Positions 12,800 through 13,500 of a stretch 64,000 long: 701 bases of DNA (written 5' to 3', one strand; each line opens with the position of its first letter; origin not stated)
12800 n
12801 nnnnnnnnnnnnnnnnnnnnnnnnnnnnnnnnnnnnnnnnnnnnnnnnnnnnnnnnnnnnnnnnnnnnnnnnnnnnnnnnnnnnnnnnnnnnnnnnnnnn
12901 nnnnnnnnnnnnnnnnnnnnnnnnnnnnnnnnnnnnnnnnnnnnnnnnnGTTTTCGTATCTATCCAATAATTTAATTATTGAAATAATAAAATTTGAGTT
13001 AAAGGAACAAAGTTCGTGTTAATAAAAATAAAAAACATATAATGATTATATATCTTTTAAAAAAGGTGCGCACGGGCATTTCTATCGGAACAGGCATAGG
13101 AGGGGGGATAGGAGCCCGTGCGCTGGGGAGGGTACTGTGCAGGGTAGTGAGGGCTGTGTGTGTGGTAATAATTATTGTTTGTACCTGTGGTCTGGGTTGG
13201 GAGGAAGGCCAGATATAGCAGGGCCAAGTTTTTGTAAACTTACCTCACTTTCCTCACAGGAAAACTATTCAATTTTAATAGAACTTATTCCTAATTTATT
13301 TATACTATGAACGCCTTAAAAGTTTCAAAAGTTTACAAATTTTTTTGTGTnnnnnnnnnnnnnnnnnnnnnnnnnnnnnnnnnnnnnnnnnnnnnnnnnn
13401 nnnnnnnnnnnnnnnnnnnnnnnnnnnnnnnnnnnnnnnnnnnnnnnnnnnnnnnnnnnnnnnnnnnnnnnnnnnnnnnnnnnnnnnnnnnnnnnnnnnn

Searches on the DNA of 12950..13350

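Call 48: search_rna_families(source=window, start=12950, end=13350, threshold=evalue, max_evalue=10, show_alignments=2)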
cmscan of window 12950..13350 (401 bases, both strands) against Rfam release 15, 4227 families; matches with E-value up to 10: 4.
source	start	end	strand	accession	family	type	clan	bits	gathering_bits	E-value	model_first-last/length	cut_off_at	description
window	13296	13350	+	RF01504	Afu_254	Gene; sRNA;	-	16.3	60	3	1-55/158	3'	A. fumigatus sRNA Afu_254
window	13022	13122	+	RF01477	rli43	Gene; sRNA;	-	10.9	100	3.1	88-170/255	no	Listeria sRNA rli43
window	13066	13176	+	RF02113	DLG2-AS1_2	Gene; lncRNA;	-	9.7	70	3.3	1-215/215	no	DLG2 antisense RNA 1 conserved region 2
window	13013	13227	+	RF02267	Vax2os1_2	Gene; lncRNA;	-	5.4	55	1.8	276-466/466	no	Vax2os1 conserved region 2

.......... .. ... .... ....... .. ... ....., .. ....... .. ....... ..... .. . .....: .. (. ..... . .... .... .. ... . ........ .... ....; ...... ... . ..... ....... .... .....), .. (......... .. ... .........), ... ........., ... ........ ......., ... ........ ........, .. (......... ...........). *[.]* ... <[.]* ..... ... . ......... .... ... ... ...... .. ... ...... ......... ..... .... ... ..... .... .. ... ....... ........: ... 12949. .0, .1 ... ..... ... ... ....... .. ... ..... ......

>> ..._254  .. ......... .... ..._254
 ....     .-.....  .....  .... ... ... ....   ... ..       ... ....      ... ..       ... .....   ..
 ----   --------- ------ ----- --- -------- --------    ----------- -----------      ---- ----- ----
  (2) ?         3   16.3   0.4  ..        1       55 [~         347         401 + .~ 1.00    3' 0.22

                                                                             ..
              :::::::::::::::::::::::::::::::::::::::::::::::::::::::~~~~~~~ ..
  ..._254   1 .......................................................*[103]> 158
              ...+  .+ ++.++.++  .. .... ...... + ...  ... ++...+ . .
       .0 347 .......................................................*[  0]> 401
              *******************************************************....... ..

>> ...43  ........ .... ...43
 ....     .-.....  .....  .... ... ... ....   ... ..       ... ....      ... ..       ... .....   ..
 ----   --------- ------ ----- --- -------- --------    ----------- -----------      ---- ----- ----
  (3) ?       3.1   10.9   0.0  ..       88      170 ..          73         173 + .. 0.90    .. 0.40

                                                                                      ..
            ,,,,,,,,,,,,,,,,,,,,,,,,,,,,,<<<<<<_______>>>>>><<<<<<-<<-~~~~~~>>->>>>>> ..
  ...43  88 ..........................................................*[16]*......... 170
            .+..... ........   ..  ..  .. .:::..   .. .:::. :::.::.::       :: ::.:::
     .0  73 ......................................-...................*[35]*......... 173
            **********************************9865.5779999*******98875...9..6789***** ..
